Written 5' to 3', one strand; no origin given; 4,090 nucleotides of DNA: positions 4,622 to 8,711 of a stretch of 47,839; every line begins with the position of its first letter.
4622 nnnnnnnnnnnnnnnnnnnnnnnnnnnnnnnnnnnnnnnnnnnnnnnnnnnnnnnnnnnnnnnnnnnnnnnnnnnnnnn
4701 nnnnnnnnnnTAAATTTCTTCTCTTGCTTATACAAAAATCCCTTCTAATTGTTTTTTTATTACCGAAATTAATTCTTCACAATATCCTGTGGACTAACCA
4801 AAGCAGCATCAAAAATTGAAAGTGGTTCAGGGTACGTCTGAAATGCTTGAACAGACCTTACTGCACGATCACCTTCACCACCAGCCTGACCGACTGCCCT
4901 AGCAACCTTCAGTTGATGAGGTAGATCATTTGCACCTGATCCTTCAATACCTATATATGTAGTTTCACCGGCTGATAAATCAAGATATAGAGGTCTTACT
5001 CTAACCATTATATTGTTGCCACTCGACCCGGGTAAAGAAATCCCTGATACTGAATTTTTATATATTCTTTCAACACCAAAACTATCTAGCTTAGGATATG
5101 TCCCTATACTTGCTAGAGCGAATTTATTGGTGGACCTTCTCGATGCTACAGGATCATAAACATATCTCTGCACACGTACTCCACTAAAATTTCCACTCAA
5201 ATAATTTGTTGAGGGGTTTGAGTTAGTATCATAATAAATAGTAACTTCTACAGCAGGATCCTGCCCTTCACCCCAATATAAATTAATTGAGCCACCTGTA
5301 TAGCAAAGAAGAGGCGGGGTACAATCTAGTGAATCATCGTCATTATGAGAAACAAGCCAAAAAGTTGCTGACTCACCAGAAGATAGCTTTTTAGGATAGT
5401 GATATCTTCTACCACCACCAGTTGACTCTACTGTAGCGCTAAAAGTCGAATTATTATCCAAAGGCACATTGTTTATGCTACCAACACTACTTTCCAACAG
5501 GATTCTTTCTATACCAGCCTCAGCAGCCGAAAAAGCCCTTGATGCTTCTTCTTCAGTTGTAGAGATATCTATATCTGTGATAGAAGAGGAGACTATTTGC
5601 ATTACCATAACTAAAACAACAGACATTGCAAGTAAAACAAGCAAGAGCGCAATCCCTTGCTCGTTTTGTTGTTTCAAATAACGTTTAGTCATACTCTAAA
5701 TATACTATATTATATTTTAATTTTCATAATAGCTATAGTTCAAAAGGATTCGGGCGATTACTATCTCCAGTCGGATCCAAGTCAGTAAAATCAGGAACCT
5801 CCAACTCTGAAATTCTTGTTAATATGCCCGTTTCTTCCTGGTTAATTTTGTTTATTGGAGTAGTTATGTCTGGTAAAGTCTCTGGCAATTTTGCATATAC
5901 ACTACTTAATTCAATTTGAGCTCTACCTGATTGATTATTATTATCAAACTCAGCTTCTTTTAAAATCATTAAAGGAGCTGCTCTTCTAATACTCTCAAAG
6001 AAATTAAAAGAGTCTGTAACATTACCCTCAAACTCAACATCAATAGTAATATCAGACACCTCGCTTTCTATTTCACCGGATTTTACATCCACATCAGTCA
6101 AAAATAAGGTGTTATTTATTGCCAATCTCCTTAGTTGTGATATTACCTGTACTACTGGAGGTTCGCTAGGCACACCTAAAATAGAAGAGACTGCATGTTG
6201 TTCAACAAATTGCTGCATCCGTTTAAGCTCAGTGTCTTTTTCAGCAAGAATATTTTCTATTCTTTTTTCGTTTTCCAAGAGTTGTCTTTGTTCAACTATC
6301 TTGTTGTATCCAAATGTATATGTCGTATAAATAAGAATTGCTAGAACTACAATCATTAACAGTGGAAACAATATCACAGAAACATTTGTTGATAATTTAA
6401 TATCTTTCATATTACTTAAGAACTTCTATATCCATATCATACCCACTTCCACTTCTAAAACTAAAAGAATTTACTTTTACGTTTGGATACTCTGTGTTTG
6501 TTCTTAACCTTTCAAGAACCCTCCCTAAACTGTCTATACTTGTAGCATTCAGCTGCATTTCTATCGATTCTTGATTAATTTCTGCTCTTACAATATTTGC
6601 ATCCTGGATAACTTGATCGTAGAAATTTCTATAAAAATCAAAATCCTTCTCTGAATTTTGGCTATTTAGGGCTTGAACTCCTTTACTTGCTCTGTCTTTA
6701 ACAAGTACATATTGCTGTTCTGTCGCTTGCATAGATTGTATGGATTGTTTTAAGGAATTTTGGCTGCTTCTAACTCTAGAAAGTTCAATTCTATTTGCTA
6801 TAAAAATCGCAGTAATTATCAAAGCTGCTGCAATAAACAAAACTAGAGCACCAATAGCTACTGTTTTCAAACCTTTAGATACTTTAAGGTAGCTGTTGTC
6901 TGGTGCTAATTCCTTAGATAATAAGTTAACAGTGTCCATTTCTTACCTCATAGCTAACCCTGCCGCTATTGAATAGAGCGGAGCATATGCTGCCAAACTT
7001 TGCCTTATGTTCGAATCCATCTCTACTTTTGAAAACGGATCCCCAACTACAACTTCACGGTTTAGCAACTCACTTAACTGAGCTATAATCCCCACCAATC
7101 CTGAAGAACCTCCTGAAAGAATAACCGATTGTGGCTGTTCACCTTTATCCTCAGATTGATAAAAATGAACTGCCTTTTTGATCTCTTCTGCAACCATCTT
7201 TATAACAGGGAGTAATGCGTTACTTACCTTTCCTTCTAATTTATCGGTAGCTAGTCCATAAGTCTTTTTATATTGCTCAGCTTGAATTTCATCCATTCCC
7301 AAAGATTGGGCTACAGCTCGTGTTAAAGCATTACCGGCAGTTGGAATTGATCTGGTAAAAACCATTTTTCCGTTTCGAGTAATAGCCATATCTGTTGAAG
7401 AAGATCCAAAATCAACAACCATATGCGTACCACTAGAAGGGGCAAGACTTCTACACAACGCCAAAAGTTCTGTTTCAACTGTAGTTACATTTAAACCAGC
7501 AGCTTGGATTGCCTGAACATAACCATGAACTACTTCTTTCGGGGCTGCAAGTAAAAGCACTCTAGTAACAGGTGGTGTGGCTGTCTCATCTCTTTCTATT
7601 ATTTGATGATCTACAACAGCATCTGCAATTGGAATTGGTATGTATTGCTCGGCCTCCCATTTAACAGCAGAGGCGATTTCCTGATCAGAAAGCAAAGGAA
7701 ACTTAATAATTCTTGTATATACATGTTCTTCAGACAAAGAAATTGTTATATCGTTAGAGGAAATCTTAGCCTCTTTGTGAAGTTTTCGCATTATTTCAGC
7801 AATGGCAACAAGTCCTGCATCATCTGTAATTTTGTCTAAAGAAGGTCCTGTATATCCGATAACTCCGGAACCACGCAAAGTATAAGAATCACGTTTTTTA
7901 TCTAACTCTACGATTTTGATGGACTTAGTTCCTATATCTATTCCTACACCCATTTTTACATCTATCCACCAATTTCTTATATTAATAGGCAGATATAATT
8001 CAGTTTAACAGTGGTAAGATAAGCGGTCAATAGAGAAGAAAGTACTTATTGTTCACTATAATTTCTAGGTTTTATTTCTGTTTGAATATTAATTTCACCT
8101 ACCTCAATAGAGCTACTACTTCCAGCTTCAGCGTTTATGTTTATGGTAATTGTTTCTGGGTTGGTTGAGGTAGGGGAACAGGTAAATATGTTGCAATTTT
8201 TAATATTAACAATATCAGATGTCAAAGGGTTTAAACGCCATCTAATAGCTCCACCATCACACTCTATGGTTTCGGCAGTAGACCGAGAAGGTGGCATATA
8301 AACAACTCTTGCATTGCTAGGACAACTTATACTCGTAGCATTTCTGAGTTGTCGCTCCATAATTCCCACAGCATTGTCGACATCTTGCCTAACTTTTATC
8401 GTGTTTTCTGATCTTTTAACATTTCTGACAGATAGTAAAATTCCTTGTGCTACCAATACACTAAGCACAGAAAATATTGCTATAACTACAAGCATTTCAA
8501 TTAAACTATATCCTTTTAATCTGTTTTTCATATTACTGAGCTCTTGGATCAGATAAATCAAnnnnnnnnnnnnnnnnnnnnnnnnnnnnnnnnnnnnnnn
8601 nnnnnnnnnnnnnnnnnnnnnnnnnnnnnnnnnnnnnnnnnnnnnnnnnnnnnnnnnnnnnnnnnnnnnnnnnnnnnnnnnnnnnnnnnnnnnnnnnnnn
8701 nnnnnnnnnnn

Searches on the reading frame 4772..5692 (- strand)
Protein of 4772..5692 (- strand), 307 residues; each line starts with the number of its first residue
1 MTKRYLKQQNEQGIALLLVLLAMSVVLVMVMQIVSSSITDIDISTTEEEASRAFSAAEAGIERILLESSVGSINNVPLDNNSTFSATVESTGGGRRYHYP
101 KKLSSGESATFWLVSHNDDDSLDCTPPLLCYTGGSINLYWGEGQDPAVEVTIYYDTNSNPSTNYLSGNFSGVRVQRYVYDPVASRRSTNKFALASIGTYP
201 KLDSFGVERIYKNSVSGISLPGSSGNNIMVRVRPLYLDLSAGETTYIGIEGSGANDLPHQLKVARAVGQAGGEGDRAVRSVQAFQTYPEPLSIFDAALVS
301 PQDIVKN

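Call 12: search_protein_families(library=pfam, proteins=[window:4772-5692:-], max_evalue=0.01)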
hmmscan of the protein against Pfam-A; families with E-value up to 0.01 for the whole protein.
window:4772-5692:- (307 aa): 0 families

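Call 52: search_protein_families(library=pfam, proteins=[window:4772-5692:-], max_evalue=10)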
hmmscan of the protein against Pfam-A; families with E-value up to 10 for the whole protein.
window:4772-5692:- (307 aa): 2 families
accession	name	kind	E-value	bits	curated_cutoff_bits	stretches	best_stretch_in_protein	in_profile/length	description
PF06686.16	SpoIIIAC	-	0.03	14.9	24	1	6-36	18-48/56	Stage III sporulation protein AC/AD protein family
PF14341.11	PilX_N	-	0.11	12.9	25.5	1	13-62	2-51/51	PilX N-terminal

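Call 56: search_protein_families(library=ncbifam, proteins=[window:4772-5692:-], max_evalue=10)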
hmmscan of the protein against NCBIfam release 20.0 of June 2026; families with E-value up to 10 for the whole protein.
window:4772-5692:- (307 aa): 3 families
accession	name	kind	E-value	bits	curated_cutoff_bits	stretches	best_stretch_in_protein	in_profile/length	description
NF037980.1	T2SS_GspK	equivalog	0.0017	18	130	1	11-62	1-52/307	type II secretion system minor pseudopilin GspK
TIGR02848.1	spore_III_AC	equivalog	0.12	12.9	56.65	1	5-36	22-53/64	stage III sporulation protein AC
TIGR02600.1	Verru_Chthon_A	subfamily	0.71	7.6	332.3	1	13-61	1-49/1296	Verru_Chthon cassette protein A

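Call 82: find_homologous_proteins(query=A5, max_evalue=0.00001)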
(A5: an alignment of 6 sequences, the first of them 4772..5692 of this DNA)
Query A5 (6 sequences) (307 aa, profile of the alignment): 1108 proteins with E <= 0.00001 among 8000 candidates; the best 120 are listed.
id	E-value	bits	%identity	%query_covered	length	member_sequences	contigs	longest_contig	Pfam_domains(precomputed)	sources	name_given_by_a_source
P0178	2.9e-120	419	31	90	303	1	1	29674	-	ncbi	-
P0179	2.2e-111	390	33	99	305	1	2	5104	-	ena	-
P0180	1.0e-109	385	36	96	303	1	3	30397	-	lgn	-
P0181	3.3e-109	383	36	96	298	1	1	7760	-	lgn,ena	-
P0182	3.9e-109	383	34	96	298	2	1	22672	-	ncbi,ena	-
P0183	5.0e-109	382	32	89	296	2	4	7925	-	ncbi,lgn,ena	ncbi:MAG: hypothetical protein AAB954_02470 [Patescibacteria group bacterium]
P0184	5.4e-109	382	37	99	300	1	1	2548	-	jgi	jgi:hypothetical protein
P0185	7.1e-109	382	35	99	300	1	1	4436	-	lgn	-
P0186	9.3e-109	381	34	97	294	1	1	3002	-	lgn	-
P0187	1.0e-108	381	34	98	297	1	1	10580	-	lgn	-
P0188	2.5e-108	380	38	97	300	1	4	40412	-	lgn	-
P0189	3.7e-108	379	36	99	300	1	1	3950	-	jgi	jgi:hypothetical protein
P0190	6.1e-108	379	34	100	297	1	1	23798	-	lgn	-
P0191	6.5e-108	379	37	97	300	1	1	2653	-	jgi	jgi:hypothetical protein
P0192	7.1e-108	378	32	89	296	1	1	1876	-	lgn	-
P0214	2.6e-104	367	34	97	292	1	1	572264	-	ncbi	-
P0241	3.1e-101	357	36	98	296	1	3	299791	-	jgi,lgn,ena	-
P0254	9.6e-100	352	30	89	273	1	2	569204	-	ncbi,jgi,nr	ncbi:MAG TPA: hypothetical protein VL401_01935 [Alphaproteobacteria bacterium]|jgi:Tfp pilus assembl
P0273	2.2e-97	344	35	97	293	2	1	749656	-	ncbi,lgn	-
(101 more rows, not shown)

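Call 83: find_encoding_contigs(protein=P0214, flank=10000, max_places=1)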
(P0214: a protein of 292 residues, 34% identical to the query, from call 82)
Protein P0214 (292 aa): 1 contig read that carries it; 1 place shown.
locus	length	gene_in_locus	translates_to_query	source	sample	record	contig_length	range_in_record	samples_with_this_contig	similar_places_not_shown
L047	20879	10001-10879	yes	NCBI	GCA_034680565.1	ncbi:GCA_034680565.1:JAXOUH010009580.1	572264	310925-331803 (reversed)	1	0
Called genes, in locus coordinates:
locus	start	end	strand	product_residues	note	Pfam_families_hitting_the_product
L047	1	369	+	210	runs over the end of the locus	-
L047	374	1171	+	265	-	PF06750:A24_N_bact, PF01478:Peptidase_A24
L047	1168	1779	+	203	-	-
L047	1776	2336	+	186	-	-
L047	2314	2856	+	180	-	PF07963:N_methyl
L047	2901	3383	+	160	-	PF07963:N_methyl (weak)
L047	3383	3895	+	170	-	PF07963:N_methyl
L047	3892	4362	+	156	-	PF07963:N_methyl (weak)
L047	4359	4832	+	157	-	PF07963:N_methyl (weak)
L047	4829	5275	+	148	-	PF07963:N_methyl (faint)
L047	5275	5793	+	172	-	PF07963:N_methyl (weak)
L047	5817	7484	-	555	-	-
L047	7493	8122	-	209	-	-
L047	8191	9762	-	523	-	-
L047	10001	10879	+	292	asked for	-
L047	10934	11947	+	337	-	PF11104:PilM_2, PF25216:Volactin (weak), PF06723:MreB_Mbl (faint), PF14450:FtsA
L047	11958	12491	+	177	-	-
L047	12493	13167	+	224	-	-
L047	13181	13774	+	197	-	PF20408:Abhydrolase_11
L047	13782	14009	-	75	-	PF07650:KH_2 (weak), PF13083:KH_KhpA-B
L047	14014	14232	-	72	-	PF00886:Ribosomal_S16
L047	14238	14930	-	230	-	PF22935:RM44_endonuclase, PF14622:Ribonucleas_3_3, PF00636:Ribonuclease_3, PF00035:dsrm, PF14709:DND1_DSRM (weak)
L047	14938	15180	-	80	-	PF00550:PP-binding (weak)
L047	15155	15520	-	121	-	PF01029:NusB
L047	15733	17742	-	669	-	PF17191:RecG_wedge, PF00270:DEAD, PF04851:ResIII, PF00271:Helicase_C, PF22590:Cas3-like_C_2 (faint), PF19833:RecG_dom3_C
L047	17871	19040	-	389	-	PF00579:tRNA-synt_1b, PF22421:SYY_C-terminal (weak), PF01479:S4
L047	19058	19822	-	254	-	PF00351:Biopterin_H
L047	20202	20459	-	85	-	-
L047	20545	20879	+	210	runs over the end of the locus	-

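Call 84: find_encoding_contigs(protein=P0273, flank=10000, max_places=1)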
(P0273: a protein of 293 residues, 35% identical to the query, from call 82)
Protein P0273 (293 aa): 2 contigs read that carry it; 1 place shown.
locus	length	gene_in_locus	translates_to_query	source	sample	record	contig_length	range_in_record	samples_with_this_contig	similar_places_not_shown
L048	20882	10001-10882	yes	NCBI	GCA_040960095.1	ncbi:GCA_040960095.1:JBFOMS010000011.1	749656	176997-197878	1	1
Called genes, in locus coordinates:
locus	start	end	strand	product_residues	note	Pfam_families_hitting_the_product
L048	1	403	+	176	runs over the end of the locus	-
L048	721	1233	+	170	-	PF01478:Peptidase_A24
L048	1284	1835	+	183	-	-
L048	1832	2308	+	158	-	PF07963:N_methyl (weak)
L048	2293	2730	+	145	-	PF07963:N_methyl (weak), PF08334:T2SSG (weak)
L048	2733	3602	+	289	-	PF07963:N_methyl (weak)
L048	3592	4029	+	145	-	-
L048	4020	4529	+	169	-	PF07963:N_methyl (weak)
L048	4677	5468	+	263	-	PF01712:dNK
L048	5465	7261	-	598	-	-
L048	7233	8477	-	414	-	PF04230:PS_pyruv_trans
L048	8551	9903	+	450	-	PF13641:Glyco_tranf_2_3, PF13632:Glyco_trans_2_3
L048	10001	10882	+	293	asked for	-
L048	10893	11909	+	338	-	PF11104:PilM_2, PF25216:Volactin (faint), PF06723:MreB_Mbl (faint), PF08841:DDR (weak), PF14450:FtsA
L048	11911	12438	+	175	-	-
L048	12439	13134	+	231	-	-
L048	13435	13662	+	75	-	-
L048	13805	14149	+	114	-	-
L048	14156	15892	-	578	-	-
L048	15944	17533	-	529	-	-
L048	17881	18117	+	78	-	-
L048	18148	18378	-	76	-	PF13083:KH_KhpA-B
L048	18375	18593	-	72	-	PF00886:Ribosomal_S16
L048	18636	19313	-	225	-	PF22935:RM44_endonuclase (weak), PF14622:Ribonucleas_3_3, PF00636:Ribonuclease_3, PF00035:dsrm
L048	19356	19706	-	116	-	PF01029:NusB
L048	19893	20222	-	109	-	-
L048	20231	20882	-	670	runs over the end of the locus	PF17191:RecG_wedge, PF01336:tRNA_anti-codon, PF00270:DEAD, PF04851:ResIII, PF00271:Helicase_C, PF22590:Cas3-like_C_2 (weak), PF19833:RecG_dom3_C (weak)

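Call 85: find_encoding_contigs(protein=P0241, flank=10000, max_places=1)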
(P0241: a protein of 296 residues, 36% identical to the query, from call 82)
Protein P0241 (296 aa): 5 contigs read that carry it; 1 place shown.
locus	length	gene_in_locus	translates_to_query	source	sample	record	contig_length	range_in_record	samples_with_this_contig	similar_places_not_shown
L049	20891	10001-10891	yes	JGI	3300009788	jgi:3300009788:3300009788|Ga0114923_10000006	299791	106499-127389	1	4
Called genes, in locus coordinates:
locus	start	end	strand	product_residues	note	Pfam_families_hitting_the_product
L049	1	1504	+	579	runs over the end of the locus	PF05157:MshEN, PF00437:T2SSE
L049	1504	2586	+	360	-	PF00437:T2SSE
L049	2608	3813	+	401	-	PF28597:T2SSF_N, PF00482:T2SSF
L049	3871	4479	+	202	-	PF07963:N_methyl (weak)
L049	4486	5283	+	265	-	PF06750:A24_N_bact, PF01478:Peptidase_A24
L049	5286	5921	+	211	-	-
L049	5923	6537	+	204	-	-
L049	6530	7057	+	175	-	PF07963:N_methyl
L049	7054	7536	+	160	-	PF07963:N_methyl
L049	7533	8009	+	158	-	PF07963:N_methyl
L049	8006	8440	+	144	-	PF07963:N_methyl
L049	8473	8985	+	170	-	PF07963:N_methyl (weak), PF12019:GspH (weak)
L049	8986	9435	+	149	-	-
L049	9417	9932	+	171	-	PF07963:N_methyl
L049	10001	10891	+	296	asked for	-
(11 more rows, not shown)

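Call 86: find_encoding_contigs(protein=P0254, flank=10000, max_places=1)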
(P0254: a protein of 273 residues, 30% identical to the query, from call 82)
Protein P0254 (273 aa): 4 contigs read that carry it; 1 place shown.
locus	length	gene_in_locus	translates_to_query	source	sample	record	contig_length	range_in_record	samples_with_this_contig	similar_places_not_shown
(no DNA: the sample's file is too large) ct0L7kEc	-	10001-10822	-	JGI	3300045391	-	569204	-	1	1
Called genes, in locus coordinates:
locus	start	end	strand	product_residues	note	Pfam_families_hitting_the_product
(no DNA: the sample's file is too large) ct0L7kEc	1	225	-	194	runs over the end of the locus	PF13177:DNA_pol3_delta2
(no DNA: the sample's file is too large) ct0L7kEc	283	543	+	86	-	-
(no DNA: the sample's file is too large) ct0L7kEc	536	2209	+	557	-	PF13687:DUF4153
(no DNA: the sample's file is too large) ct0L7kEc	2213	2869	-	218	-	PF06037:DUF922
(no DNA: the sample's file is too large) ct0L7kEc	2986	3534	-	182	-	-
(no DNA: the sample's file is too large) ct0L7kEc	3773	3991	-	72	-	PF07927:HicA_toxin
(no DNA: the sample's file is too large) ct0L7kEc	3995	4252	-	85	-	PF15919:HicB_lk_antitox (weak)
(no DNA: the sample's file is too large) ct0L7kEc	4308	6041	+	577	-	PF05157:MshEN, PF00437:T2SSE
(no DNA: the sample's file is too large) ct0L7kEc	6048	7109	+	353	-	PF00437:T2SSE, PF13191:AAA_16 (faint)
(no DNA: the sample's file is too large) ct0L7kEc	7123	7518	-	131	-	-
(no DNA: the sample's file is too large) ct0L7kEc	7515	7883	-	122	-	PF00903:Glyoxalase, PF12681:Glyoxalase_2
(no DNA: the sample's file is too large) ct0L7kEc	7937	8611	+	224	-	-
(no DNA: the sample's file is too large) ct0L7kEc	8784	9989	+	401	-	PF28597:T2SSF_N, PF00482:T2SSF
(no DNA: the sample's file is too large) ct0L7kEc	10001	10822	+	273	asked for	-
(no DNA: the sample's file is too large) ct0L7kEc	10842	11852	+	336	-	PF11104:PilM_2, PF25216:Volactin (faint), PF06723:MreB_Mbl (faint), PF14450:FtsA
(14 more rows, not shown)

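Call 90: search_protein_families(library=pfam, proteins=[L047:8194-9762:-, L048:15947-17533:-, L047:7496-8122:-], max_evalue=0.1)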
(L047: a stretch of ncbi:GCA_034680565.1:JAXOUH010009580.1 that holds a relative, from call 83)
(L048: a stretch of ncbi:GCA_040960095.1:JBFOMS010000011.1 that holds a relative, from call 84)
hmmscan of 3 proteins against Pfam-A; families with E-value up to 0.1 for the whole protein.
L047:8194-9762:- (523 aa): 1 family
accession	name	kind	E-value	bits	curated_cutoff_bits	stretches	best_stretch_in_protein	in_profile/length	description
PF10518.14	TAT_signal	-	0.032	14.6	22.7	1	42-53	1-12/21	TAT (twin-arginine translocation) pathway signal sequence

L048:15947-17533:- (529 aa): 2 families
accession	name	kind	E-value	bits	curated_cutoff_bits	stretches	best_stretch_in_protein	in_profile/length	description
PF10518.14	TAT_signal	-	0.0038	17.5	22.7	1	19-37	2-20/21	TAT (twin-arginine translocation) pathway signal sequence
PF11352.13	DUF3155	-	0.065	14.1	22.1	0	84-113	8-37/88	Protein of unknown function (DUF3155)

L047:7496-8122:- (209 aa): 1 family
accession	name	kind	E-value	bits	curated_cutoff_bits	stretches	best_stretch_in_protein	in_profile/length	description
PF00467.35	KOW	-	0.049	13.9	22.3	0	90-106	16-32/32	KOW motif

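Call 93: find_related_loci(query=A5, collection=metagenome_contigs, flank=10000)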
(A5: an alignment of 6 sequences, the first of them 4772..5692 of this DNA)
Query A5 (307 aa) in metagenome_contigs; peptide patterns used: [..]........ (x = any residue, [..] = any of these).
600 stretches matched a pattern (row limit reached: there are more); 418 encode a relative of the query (tblastn E <= 1e-3); the best 80 are kept; 80 distinct loci.
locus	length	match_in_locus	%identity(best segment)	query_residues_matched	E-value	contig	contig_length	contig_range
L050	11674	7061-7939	38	6-306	8e-51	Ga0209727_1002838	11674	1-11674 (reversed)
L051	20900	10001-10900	36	1-306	5e-51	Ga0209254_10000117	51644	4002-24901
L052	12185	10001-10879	38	6-306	4e-49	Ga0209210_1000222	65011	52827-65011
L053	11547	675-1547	38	8-306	5e-49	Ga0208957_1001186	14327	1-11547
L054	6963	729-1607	38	9-306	2e-48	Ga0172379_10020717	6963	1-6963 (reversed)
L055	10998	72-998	37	3-306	5e-48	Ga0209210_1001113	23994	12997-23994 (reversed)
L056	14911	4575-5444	35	10-306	1e-47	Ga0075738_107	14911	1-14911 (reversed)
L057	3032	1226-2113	36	8-306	2e-47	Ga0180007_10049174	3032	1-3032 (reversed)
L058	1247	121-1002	36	6-306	2e-49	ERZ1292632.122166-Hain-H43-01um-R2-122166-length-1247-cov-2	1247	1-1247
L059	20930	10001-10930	35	7-306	4e-47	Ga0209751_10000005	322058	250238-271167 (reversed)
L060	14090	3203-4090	37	5-306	8e-47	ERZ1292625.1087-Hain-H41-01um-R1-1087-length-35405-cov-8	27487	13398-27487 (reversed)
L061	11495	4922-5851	36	7-306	8e-47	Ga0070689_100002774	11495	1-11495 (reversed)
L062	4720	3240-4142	37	9-306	9e-46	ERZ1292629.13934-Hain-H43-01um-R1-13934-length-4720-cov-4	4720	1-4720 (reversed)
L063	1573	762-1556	38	2-260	1e-46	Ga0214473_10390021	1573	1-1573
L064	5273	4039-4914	37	8-306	3e-45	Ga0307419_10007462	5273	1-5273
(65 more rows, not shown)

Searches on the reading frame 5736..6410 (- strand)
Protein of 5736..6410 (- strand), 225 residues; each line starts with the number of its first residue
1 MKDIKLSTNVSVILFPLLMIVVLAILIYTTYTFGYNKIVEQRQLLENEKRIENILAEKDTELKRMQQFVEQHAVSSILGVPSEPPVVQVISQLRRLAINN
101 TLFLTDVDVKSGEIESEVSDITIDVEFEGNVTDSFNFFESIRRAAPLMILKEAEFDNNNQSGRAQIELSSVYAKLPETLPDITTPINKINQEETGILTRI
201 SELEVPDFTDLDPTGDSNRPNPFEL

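Call 12: search_protein_families(library=pfam, proteins=[window:5736-6410:-], max_evalue=0.01)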
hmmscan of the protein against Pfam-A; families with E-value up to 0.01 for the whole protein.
window:5736-6410:- (225 aa): 0 families

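Call 52: search_protein_families(library=pfam, proteins=[window:5736-6410:-], max_evalue=10)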
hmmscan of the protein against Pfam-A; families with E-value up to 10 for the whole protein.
window:5736-6410:- (225 aa): 4 families
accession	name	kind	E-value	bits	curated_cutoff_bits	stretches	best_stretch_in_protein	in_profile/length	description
PF00558.24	Vpu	-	0.02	15.1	24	1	12-54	7-49/81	Vpu protein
PF04350.18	PilO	-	0.037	14.6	22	1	40-169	10-135/145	Pilus assembly protein, PilO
PF20925.3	Htt_bridge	-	0.12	12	27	1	55-113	115-172/271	Huntingtin, bridge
PF22650.2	At5g48480-like_C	-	0.25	12.2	27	1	109-137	17-45/50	Glyoxalase At5g48480-like C-terminal domain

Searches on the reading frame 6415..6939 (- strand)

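Call 12: search_protein_families(library=pfam, proteins=[window:6415-6939:-], max_evalue=0.01)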
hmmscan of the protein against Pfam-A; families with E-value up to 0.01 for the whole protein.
window:6415-6939:- (175 aa): 1 family
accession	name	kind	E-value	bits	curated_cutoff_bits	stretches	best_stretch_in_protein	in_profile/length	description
PF17652.7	Glyco_hydro81C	-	0.0092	15.7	25.6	0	37-107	41-109/349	Glycosyl hydrolase family 81 C-terminal domain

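Call 52: search_protein_families(library=pfam, proteins=[window:6415-6939:-], max_evalue=10)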
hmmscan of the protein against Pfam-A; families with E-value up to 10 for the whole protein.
window:6415-6939:- (175 aa): 2 families
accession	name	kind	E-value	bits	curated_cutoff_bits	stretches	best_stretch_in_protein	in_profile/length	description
PF17652.7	Glyco_hydro81C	-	0.0092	15.7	25.6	1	37-107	41-109/349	Glycosyl hydrolase family 81 C-terminal domain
PF09403.15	FadA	-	0.2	12.6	28.5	1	62-127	22-84/99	Adhesion protein FadA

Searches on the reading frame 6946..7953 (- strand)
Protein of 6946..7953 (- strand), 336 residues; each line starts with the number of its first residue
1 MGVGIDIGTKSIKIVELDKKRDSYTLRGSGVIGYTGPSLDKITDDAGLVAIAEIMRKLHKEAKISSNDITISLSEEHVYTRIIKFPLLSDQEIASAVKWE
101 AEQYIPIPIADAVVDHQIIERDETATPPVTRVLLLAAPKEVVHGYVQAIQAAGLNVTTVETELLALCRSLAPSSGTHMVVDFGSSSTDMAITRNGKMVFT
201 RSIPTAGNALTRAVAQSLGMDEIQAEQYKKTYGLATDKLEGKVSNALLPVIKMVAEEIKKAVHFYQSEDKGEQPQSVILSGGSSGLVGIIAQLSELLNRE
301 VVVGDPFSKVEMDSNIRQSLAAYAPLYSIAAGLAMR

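Call 12: search_protein_families(library=pfam, proteins=[window:6946-7953:-], max_evalue=0.01)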
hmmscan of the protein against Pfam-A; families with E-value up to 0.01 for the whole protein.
window:6946-7953:- (336 aa): 6 families
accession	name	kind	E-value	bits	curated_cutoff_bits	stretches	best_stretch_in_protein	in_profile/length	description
PF11104.14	PilM_2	-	9e-51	173.2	27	1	4-336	1-338/340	Type IV pilus assembly protein PilM;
PF14450.12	FtsA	-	1.8e-17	64.3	31.8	1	178-311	1-114/127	Cell division protein FtsA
PF25216.1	Volactin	-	1.2e-09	38.6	35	1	111-332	101-316/321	Volactin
PF06723.19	MreB_Mbl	-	3e-07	30.1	27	1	174-216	144-186/327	MreB/Mbl protein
PF08841.16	DDR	-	1.6e-05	24.5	24.6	1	154-231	111-190/328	Diol dehydratase reactivase ATPase-like domain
PF02541.22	Ppx-GppA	-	0.0088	15.9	27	0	163-230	101-167/285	Ppx/GppA phosphatase family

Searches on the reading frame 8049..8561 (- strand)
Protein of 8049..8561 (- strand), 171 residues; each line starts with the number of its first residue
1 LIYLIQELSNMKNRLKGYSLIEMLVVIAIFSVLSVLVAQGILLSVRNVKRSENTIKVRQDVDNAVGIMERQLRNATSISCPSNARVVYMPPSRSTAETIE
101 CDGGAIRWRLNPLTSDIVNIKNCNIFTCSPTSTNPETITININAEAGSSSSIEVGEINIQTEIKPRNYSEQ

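Call 12: search_protein_families(library=pfam, proteins=[window:8049-8561:-], max_evalue=0.01)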
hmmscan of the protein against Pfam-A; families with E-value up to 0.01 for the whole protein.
window:8049-8561:- (171 aa): 1 family
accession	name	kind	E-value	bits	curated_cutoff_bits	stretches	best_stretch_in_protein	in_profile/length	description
PF07963.17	N_methyl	-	1.8e-07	30.9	21.2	1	13-37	2-26/27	Prokaryotic N-terminal methylation motif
